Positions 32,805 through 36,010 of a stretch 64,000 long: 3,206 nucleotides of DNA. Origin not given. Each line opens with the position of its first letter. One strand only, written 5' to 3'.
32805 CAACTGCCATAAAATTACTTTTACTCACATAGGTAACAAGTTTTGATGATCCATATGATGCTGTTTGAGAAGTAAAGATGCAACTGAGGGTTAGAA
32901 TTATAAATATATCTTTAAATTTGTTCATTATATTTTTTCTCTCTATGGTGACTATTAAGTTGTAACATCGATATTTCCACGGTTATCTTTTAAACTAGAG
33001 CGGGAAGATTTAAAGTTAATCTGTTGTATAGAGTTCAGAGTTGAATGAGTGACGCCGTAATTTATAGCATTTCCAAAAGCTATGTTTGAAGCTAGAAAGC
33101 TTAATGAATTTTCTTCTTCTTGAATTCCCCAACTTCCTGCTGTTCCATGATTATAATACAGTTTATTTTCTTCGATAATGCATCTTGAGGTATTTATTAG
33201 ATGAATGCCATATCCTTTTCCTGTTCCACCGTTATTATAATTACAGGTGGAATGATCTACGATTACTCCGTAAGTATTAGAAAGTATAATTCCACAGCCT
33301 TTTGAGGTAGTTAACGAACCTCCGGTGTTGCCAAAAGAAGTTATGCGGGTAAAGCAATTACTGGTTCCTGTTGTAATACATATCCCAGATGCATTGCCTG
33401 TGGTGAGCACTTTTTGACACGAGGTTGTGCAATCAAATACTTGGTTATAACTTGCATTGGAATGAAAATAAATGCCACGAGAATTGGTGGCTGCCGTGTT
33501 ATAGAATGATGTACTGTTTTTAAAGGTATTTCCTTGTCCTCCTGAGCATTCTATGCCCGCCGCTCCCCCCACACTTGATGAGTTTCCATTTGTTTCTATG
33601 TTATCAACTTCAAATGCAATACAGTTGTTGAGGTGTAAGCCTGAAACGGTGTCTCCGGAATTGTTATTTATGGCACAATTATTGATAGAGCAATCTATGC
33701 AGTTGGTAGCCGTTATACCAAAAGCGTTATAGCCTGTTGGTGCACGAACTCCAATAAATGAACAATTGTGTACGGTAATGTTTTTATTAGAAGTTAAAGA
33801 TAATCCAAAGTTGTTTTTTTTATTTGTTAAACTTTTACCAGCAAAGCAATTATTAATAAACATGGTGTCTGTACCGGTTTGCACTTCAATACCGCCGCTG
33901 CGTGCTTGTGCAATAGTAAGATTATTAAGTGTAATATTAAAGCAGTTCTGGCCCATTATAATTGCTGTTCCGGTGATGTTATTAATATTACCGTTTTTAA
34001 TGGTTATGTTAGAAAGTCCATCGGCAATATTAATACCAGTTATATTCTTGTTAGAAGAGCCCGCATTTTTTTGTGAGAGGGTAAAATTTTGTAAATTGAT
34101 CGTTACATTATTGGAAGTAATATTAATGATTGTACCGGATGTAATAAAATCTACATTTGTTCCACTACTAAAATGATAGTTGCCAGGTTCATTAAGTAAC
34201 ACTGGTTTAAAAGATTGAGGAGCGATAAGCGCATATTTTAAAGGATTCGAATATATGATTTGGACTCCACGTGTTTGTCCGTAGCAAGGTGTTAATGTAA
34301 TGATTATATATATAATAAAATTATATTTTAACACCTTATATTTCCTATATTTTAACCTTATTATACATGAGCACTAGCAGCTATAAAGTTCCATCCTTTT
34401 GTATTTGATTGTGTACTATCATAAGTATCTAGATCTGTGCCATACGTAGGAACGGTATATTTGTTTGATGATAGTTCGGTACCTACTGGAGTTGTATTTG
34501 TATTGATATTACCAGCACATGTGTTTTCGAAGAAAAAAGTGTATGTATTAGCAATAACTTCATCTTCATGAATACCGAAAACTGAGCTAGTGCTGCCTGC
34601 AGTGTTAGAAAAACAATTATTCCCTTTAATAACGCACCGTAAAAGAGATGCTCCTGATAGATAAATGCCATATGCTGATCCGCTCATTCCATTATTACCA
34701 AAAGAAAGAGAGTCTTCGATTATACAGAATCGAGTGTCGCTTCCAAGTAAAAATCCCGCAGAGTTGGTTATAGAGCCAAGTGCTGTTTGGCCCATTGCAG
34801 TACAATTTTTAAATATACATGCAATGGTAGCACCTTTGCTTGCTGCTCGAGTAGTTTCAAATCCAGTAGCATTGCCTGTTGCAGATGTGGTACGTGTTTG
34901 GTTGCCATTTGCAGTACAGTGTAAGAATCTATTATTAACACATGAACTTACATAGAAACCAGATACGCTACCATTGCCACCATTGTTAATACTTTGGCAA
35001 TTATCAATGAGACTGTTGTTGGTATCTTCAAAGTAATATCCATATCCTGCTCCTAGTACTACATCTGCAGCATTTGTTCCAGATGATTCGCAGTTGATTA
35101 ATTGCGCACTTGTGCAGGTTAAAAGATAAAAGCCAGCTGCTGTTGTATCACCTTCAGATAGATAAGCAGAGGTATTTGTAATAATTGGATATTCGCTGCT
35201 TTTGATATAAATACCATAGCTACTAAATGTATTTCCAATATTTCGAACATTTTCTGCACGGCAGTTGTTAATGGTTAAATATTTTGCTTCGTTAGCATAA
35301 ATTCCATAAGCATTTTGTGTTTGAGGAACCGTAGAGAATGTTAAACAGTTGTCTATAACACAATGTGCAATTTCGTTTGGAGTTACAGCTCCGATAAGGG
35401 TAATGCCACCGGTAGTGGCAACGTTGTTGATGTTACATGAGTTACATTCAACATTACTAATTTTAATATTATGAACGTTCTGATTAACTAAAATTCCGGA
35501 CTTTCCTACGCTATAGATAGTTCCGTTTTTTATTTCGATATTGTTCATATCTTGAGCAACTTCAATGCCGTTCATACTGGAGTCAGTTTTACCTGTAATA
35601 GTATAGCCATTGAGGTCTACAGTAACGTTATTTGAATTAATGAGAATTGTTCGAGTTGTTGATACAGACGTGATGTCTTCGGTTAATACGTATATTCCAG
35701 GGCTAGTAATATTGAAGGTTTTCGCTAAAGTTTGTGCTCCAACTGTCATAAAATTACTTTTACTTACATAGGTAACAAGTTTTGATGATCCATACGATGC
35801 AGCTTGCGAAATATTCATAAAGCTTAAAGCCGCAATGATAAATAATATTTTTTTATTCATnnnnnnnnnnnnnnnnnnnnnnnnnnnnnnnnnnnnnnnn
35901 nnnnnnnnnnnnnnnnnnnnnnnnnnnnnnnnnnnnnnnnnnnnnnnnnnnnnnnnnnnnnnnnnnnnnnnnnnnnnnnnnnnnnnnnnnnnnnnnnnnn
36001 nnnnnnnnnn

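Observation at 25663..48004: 22-kb co-directional block: seven secreted beta-helix paralogues, one decayed copy, a barrel-like protein and two jelly-roll giants - candidate surface-display or export system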

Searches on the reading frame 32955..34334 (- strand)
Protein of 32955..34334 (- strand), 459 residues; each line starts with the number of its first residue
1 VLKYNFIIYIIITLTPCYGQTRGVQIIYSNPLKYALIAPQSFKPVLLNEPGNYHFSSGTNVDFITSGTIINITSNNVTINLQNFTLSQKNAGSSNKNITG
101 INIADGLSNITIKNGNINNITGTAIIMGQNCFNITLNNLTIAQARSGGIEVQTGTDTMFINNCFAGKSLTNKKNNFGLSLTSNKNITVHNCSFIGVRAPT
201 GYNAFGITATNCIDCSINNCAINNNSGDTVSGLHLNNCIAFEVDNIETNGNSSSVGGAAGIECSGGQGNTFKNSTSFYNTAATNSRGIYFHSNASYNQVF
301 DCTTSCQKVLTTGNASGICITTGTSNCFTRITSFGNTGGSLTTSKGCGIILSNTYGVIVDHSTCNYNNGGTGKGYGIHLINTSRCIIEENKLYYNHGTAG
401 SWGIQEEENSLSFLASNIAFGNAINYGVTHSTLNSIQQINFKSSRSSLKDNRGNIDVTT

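Call 4: search_protein_families(library=pfam, proteins=[window:32955-34334:-], max_evalue=0.1)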
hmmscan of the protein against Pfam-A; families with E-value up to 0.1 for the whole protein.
window:32955-34334:- (459 aa): 1 family
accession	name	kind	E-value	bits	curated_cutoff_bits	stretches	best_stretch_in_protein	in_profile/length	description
PF13229.12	Beta_helix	-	0.00012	22.1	25.9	1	100-275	2-157/158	Right handed beta helix region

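Call 5: search_protein_families(library=phrogs, proteins=[window:32955-34334:-], max_evalue=0.01)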
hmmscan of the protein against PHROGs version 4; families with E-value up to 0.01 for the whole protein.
window:32955-34334:- (459 aa): 0 families

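Call 68: search_protein_families(library=ncbifam, proteins=[P0001, P0003, P0004, P0006, P0007, P0008, P0009, P0010, P0011, P0012], max_evalue=0.01)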
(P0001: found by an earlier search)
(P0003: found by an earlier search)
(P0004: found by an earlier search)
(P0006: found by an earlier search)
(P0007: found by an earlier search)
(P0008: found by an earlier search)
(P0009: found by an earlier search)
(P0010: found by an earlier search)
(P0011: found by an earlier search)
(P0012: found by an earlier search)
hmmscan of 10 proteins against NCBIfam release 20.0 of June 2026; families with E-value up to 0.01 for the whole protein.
P0001 (691 aa): 1 family
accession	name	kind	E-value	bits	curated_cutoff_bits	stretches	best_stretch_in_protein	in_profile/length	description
NF047953.1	PBSXProtXepA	equivalog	0.00015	21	400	1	93-149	77-133/279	phage-like element PBSX protein XepA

P0003 (1214 aa): 1 family
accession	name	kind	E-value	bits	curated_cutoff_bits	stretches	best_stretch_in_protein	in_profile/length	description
NF047953.1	PBSXProtXepA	equivalog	3.9e-07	29.5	400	1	63-125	76-138/279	phage-like element PBSX protein XepA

P0004 (459 aa): 0 families

P0006 (499 aa): 0 families

P0007 (775 aa): 0 families

P0008 (1022 aa): 1 family
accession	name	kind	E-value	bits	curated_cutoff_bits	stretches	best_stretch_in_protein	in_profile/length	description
TIGR03805.1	beta_helix_1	subfamily_domain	0.0029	16.7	141.5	0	115-186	221-280/314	parallel beta-helix domain-containing protein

P0009 (407 aa): 2 families
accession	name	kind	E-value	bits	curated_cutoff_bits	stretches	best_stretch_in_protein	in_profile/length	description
TIGR03805.1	beta_helix_1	subfamily_domain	5.3e-05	22.4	141.5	1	122-306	59-243/314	parallel beta-helix domain-containing protein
TIGR03804.1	para_beta_helix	repeat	0.00025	20.7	19.45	0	316-340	1-25/44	parallel beta-helix repeat protein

P0010 (533 aa): 0 families

P0011 (710 aa): 0 families

P0012 (539 aa): 0 families

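Call 87: search_protein_families(library=pfam, proteins=[P0175, P0176, P0190, P0209, P0225], max_evalue=0.001)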
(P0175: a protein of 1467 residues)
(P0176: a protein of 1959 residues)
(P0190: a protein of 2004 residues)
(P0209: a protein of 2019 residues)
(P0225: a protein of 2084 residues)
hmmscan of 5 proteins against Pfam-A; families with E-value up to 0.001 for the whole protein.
P0175 (1467 aa): 2 families
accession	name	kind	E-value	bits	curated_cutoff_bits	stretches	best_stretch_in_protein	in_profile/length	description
PF13229.12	Beta_helix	-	4.4e-48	163.3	25.9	6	921-1079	3-157/158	Right handed beta helix region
PF05048.19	NosD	-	4.7e-08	33.2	23.6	0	881-1051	3-164/212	Periplasmic copper-binding protein (NosD)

P0176 (1959 aa): 3 families
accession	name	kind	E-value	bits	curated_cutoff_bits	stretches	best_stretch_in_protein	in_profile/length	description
PF13229.12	Beta_helix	-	6.9e-12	45.7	25.9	3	1339-1463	8-122/158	Right handed beta helix region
PF00400.38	WD40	-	7.7e-06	26.7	27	0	1792-1822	5-38/39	WD domain, G-beta repeat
PF12894.13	ANAPC4_WD40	-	0.00084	20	22.9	0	1581-1643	11-67/91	Anaphase-promoting complex subunit 4 WD40 domain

P0190 (2004 aa): 18 families
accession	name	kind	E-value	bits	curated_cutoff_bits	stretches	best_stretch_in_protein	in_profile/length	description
PF25174.1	Beta-prop_THOC3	-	1.9e-34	119.4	305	4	641-757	83-190/272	THOC3 beta-propeller domain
PF23414.1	Beta-prop_EML_2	-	6.4e-28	98.3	90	2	650-805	2-142/266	Echinoderm microtubule-associated protein second beta-propeller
PF24817.1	WD40_WDHD1_1st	-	1.6e-27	96.9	109.9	3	645-811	85-246/291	WDHD1 first WD40 domain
PF00400.38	WD40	-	5e-27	93.6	27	0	689-707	12-30/39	WD domain, G-beta repeat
PF12894.13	ANAPC4_WD40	-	1.8e-24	86.2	22.9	0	782-826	33-72/91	Anaphase-promoting complex subunit 4 WD40 domain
PF24807.1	WD40_CDC20-Fz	-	1.8e-21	77.2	200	1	649-811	138-289/292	CDC20/Fizzy WD40 domain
PF24814.1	WD40_Prp19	-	4.9e-18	65.6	320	1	741-906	138-279/281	Prp19 WD40 domain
PF08662.17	eIF2A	-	5.5e-18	66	20.5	1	641-775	54-182/194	Eukaryotic translation initiation factor eIF2A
PF13229.12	Beta_helix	-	3e-15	56.6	25.9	4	443-567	3-123/158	Right handed beta helix region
PF23389.1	Beta-prop_WDR19_1st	-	7.1e-13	48.7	27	1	652-757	3-100/325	WDR19 first beta-propeller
PF25460.1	Beta-prop_Aladin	-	9.1e-12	45.2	171.1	0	649-704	113-169/340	Aladin seven-bladed propeller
PF24797.1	Beta-prop_WDR35_TULP_N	-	2.3e-11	43.9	80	1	638-854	108-320/332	WDR35/TULP4 N-terminal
PF23775.1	Beta-prop_RIG_2nd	-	4.6e-11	43.1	80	0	684-748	33-90/278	RIG second beta-propeller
PF04762.18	Beta-prop_ELP1_1st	-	2.6e-10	40.2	26.8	0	692-757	213-275/359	ELP1 first N-terminal beta-propeller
PF07676.18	PD40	-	7.4e-08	32.6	20.9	0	650-662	12-24/38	WD40-like Beta Propeller Repeat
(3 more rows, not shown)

P0209 (2019 aa): 19 families
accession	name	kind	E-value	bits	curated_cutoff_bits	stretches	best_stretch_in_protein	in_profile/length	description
PF24807.1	WD40_CDC20-Fz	-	5.6e-30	105.1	200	3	1640-1747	50-155/292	CDC20/Fizzy WD40 domain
PF25174.1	Beta-prop_THOC3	-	2e-24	86.5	305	1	1640-1841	45-232/272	THOC3 beta-propeller domain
PF23414.1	Beta-prop_EML_2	-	2.7e-23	83.1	90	2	1647-1743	45-140/266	Echinoderm microtubule-associated protein second beta-propeller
PF12894.13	ANAPC4_WD40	-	5.7e-19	68.6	22.9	1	1648-1713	2-67/91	Anaphase-promoting complex subunit 4 WD40 domain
PF24817.1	WD40_WDHD1_1st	-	6.7e-17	62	109.9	1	1693-1841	95-241/291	WDHD1 first WD40 domain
PF13229.12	Beta_helix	-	5.1e-14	52.6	25.9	4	726-869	18-156/158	Right handed beta helix region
PF24797.1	Beta-prop_WDR35_TULP_N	-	2.8e-13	50.1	80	0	1685-1747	116-176/332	WDR35/TULP4 N-terminal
PF08662.17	eIF2A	-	5.3e-13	49.7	20.5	1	1687-1791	62-159/194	Eukaryotic translation initiation factor eIF2A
PF00400.38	WD40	-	5.3e-12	46.1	27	0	1676-1710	5-37/39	WD domain, G-beta repeat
PF24814.1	WD40_Prp19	-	7.4e-12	45.3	320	2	1759-1933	120-278/281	Prp19 WD40 domain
PF23383.1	Beta-prop_IFT140_1st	-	2.1e-10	40.3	27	1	1776-1914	15-145/406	IFT140 first beta-propeller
PF25460.1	Beta-prop_Aladin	-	9.8e-09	35.2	171.1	0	1643-1745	112-212/340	Aladin seven-bladed propeller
PF23389.1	Beta-prop_WDR19_1st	-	1.8e-08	34.2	27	0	1781-1890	3-103/325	WDR19 first beta-propeller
PF23775.1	Beta-prop_RIG_2nd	-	1.9e-06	27.9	80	0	1642-1695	38-91/278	RIG second beta-propeller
PF23726.1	Beta-prop_RSE1_2nd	-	3.7e-06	26.9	30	0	1652-1729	117-199/327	RSE1/DDB1/CPSF1 second beta-propeller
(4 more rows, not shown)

P0225 (2084 aa): 28 families (the best 25 are shown)
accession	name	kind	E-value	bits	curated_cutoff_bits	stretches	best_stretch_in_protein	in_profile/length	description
PF25174.1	Beta-prop_THOC3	-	3.9e-52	177.4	305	3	1684-1891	88-271/272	THOC3 beta-propeller domain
PF00400.38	WD40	-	6.7e-44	146.9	27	0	1868-1896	4-33/39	WD domain, G-beta repeat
PF24807.1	WD40_CDC20-Fz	-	4e-40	138.4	200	4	1783-1953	54-209/292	CDC20/Fizzy WD40 domain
PF23414.1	Beta-prop_EML_2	-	8.6e-37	127.4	90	3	1824-1940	34-143/266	Echinoderm microtubule-associated protein second beta-propeller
PF12894.13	ANAPC4_WD40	-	3.5e-34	117.4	22.9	0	676-744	2-65/91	Anaphase-promoting complex subunit 4 WD40 domain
PF24817.1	WD40_WDHD1_1st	-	3.3e-32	112.3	109.9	2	1679-1800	123-242/291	WDHD1 first WD40 domain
PF24814.1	WD40_Prp19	-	1.7e-28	99.9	320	3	1682-1895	89-281/281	Prp19 WD40 domain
PF08662.17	eIF2A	-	5.1e-25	88.9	20.5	3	1818-1937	48-159/194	Eukaryotic translation initiation factor eIF2A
PF24797.1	Beta-prop_WDR35_TULP_N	-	1.5e-20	74.1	80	0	479-511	13-45/332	WDR35/TULP4 N-terminal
PF23775.1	Beta-prop_RIG_2nd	-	4.6e-19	69.3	80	0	1868-1932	31-91/278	RIG second beta-propeller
PF23383.1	Beta-prop_IFT140_1st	-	4.3e-18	65.7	27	1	624-741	15-126/406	IFT140 first beta-propeller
PF23389.1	Beta-prop_WDR19_1st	-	1.9e-17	63.8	27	0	1825-1941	34-142/325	WDR19 first beta-propeller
PF07676.18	PD40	-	8.2e-16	57.9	20.9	0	1785-1805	13-32/38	WD40-like Beta Propeller Repeat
PF25460.1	Beta-prop_Aladin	-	3.5e-15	56.4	171.1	1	1690-1893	23-213/340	Aladin seven-bladed propeller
PF25173.1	Beta-prop_WDR3_1st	-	1.2e-14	54.9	154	1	1819-1941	20-133/184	WDR3 first beta-propeller domain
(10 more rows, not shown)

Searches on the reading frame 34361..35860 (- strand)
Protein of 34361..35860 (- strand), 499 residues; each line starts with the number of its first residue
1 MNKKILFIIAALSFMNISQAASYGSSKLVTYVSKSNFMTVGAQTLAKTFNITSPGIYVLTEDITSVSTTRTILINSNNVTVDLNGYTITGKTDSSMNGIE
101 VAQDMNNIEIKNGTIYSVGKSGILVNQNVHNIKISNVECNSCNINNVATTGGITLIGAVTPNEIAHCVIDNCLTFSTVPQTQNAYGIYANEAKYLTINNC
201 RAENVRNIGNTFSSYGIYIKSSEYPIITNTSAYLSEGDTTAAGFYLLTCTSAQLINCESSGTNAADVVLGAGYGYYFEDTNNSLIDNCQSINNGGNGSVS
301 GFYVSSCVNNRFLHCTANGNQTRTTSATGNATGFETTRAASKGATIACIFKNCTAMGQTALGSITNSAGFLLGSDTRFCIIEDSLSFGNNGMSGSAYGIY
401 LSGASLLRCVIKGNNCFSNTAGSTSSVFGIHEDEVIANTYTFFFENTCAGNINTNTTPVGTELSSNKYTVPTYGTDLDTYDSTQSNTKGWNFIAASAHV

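Call 4: search_protein_families(library=pfam, proteins=[window:34361-35860:-], max_evalue=0.1)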
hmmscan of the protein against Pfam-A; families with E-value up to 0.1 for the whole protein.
window:34361-35860:- (499 aa): 1 family
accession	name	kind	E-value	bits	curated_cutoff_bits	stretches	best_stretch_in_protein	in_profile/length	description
PF13229.12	Beta_helix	-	2.3e-08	34.3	25.9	2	167-332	16-149/158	Right handed beta helix region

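Call 5: search_protein_families(library=phrogs, proteins=[window:34361-35860:-], max_evalue=0.01)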
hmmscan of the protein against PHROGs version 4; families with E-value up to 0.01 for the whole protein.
window:34361-35860:- (499 aa): 0 families

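Call 68: search_protein_families(library=ncbifam, proteins=[P0001, P0003, P0004, P0006, P0007, P0008, P0009, P0010, P0011, P0012], max_evalue=0.01)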
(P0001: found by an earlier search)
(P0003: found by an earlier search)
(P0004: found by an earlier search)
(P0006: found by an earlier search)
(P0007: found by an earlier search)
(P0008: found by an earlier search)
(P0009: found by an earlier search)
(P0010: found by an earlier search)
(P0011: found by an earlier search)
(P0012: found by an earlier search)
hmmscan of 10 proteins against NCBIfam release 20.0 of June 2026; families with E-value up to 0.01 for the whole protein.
P0001 (691 aa): 1 family
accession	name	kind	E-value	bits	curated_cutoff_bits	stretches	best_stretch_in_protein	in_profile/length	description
NF047953.1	PBSXProtXepA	equivalog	0.00015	21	400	1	93-149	77-133/279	phage-like element PBSX protein XepA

P0003 (1214 aa): 1 family
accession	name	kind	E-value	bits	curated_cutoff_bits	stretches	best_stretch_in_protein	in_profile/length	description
NF047953.1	PBSXProtXepA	equivalog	3.9e-07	29.5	400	1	63-125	76-138/279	phage-like element PBSX protein XepA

P0004 (459 aa): 0 families

P0006 (499 aa): 0 families

P0007 (775 aa): 0 families

P0008 (1022 aa): 1 family
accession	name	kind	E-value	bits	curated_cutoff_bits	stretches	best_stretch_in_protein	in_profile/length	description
TIGR03805.1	beta_helix_1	subfamily_domain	0.0029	16.7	141.5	0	115-186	221-280/314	parallel beta-helix domain-containing protein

P0009 (407 aa): 2 families
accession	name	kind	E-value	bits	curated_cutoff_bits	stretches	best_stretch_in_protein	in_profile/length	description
TIGR03805.1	beta_helix_1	subfamily_domain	5.3e-05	22.4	141.5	1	122-306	59-243/314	parallel beta-helix domain-containing protein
TIGR03804.1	para_beta_helix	repeat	0.00025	20.7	19.45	0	316-340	1-25/44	parallel beta-helix repeat protein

P0010 (533 aa): 0 families

P0011 (710 aa): 0 families

P0012 (539 aa): 0 families

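Call 87: search_protein_families(library=pfam, proteins=[P0175, P0176, P0190, P0209, P0225], max_evalue=0.001)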
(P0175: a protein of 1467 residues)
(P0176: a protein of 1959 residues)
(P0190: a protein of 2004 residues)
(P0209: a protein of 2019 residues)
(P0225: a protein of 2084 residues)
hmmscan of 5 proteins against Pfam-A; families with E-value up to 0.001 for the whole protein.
P0175 (1467 aa): 2 families
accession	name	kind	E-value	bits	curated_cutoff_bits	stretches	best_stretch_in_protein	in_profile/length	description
PF13229.12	Beta_helix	-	4.4e-48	163.3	25.9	6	921-1079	3-157/158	Right handed beta helix region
PF05048.19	NosD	-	4.7e-08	33.2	23.6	0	881-1051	3-164/212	Periplasmic copper-binding protein (NosD)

P0176 (1959 aa): 3 families
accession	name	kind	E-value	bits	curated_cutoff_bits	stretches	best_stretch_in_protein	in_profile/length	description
PF13229.12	Beta_helix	-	6.9e-12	45.7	25.9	3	1339-1463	8-122/158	Right handed beta helix region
PF00400.38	WD40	-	7.7e-06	26.7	27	0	1792-1822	5-38/39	WD domain, G-beta repeat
PF12894.13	ANAPC4_WD40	-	0.00084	20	22.9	0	1581-1643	11-67/91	Anaphase-promoting complex subunit 4 WD40 domain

P0190 (2004 aa): 18 families
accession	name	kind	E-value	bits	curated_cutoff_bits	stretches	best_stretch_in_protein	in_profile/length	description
PF25174.1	Beta-prop_THOC3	-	1.9e-34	119.4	305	4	641-757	83-190/272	THOC3 beta-propeller domain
PF23414.1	Beta-prop_EML_2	-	6.4e-28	98.3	90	2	650-805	2-142/266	Echinoderm microtubule-associated protein second beta-propeller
PF24817.1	WD40_WDHD1_1st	-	1.6e-27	96.9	109.9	3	645-811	85-246/291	WDHD1 first WD40 domain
PF00400.38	WD40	-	5e-27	93.6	27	0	689-707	12-30/39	WD domain, G-beta repeat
PF12894.13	ANAPC4_WD40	-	1.8e-24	86.2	22.9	0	782-826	33-72/91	Anaphase-promoting complex subunit 4 WD40 domain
PF24807.1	WD40_CDC20-Fz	-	1.8e-21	77.2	200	1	649-811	138-289/292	CDC20/Fizzy WD40 domain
PF24814.1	WD40_Prp19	-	4.9e-18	65.6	320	1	741-906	138-279/281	Prp19 WD40 domain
PF08662.17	eIF2A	-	5.5e-18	66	20.5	1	641-775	54-182/194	Eukaryotic translation initiation factor eIF2A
PF13229.12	Beta_helix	-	3e-15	56.6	25.9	4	443-567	3-123/158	Right handed beta helix region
PF23389.1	Beta-prop_WDR19_1st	-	7.1e-13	48.7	27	1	652-757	3-100/325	WDR19 first beta-propeller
PF25460.1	Beta-prop_Aladin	-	9.1e-12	45.2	171.1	0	649-704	113-169/340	Aladin seven-bladed propeller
PF24797.1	Beta-prop_WDR35_TULP_N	-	2.3e-11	43.9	80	1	638-854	108-320/332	WDR35/TULP4 N-terminal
PF23775.1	Beta-prop_RIG_2nd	-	4.6e-11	43.1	80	0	684-748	33-90/278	RIG second beta-propeller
PF04762.18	Beta-prop_ELP1_1st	-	2.6e-10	40.2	26.8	0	692-757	213-275/359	ELP1 first N-terminal beta-propeller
PF07676.18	PD40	-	7.4e-08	32.6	20.9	0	650-662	12-24/38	WD40-like Beta Propeller Repeat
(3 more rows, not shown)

P0209 (2019 aa): 19 families
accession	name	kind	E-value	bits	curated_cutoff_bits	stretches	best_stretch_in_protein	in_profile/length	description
PF24807.1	WD40_CDC20-Fz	-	5.6e-30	105.1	200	3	1640-1747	50-155/292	CDC20/Fizzy WD40 domain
PF25174.1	Beta-prop_THOC3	-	2e-24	86.5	305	1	1640-1841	45-232/272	THOC3 beta-propeller domain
PF23414.1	Beta-prop_EML_2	-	2.7e-23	83.1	90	2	1647-1743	45-140/266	Echinoderm microtubule-associated protein second beta-propeller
PF12894.13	ANAPC4_WD40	-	5.7e-19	68.6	22.9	1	1648-1713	2-67/91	Anaphase-promoting complex subunit 4 WD40 domain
PF24817.1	WD40_WDHD1_1st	-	6.7e-17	62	109.9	1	1693-1841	95-241/291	WDHD1 first WD40 domain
PF13229.12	Beta_helix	-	5.1e-14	52.6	25.9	4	726-869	18-156/158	Right handed beta helix region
PF24797.1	Beta-prop_WDR35_TULP_N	-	2.8e-13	50.1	80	0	1685-1747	116-176/332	WDR35/TULP4 N-terminal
PF08662.17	eIF2A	-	5.3e-13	49.7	20.5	1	1687-1791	62-159/194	Eukaryotic translation initiation factor eIF2A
PF00400.38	WD40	-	5.3e-12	46.1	27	0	1676-1710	5-37/39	WD domain, G-beta repeat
PF24814.1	WD40_Prp19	-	7.4e-12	45.3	320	2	1759-1933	120-278/281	Prp19 WD40 domain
PF23383.1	Beta-prop_IFT140_1st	-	2.1e-10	40.3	27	1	1776-1914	15-145/406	IFT140 first beta-propeller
PF25460.1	Beta-prop_Aladin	-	9.8e-09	35.2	171.1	0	1643-1745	112-212/340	Aladin seven-bladed propeller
PF23389.1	Beta-prop_WDR19_1st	-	1.8e-08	34.2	27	0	1781-1890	3-103/325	WDR19 first beta-propeller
PF23775.1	Beta-prop_RIG_2nd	-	1.9e-06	27.9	80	0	1642-1695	38-91/278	RIG second beta-propeller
PF23726.1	Beta-prop_RSE1_2nd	-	3.7e-06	26.9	30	0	1652-1729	117-199/327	RSE1/DDB1/CPSF1 second beta-propeller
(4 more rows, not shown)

P0225 (2084 aa): 28 families (the best 25 are shown)
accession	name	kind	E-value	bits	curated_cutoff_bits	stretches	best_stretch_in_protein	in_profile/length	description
PF25174.1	Beta-prop_THOC3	-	3.9e-52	177.4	305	3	1684-1891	88-271/272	THOC3 beta-propeller domain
PF00400.38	WD40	-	6.7e-44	146.9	27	0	1868-1896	4-33/39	WD domain, G-beta repeat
PF24807.1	WD40_CDC20-Fz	-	4e-40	138.4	200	4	1783-1953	54-209/292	CDC20/Fizzy WD40 domain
PF23414.1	Beta-prop_EML_2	-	8.6e-37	127.4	90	3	1824-1940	34-143/266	Echinoderm microtubule-associated protein second beta-propeller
PF12894.13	ANAPC4_WD40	-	3.5e-34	117.4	22.9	0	676-744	2-65/91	Anaphase-promoting complex subunit 4 WD40 domain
PF24817.1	WD40_WDHD1_1st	-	3.3e-32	112.3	109.9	2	1679-1800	123-242/291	WDHD1 first WD40 domain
PF24814.1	WD40_Prp19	-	1.7e-28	99.9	320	3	1682-1895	89-281/281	Prp19 WD40 domain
PF08662.17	eIF2A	-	5.1e-25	88.9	20.5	3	1818-1937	48-159/194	Eukaryotic translation initiation factor eIF2A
PF24797.1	Beta-prop_WDR35_TULP_N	-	1.5e-20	74.1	80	0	479-511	13-45/332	WDR35/TULP4 N-terminal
PF23775.1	Beta-prop_RIG_2nd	-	4.6e-19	69.3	80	0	1868-1932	31-91/278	RIG second beta-propeller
PF23383.1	Beta-prop_IFT140_1st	-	4.3e-18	65.7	27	1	624-741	15-126/406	IFT140 first beta-propeller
PF23389.1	Beta-prop_WDR19_1st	-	1.9e-17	63.8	27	0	1825-1941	34-142/325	WDR19 first beta-propeller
PF07676.18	PD40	-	8.2e-16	57.9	20.9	0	1785-1805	13-32/38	WD40-like Beta Propeller Repeat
PF25460.1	Beta-prop_Aladin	-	3.5e-15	56.4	171.1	1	1690-1893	23-213/340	Aladin seven-bladed propeller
PF25173.1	Beta-prop_WDR3_1st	-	1.2e-14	54.9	154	1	1819-1941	20-133/184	WDR3 first beta-propeller domain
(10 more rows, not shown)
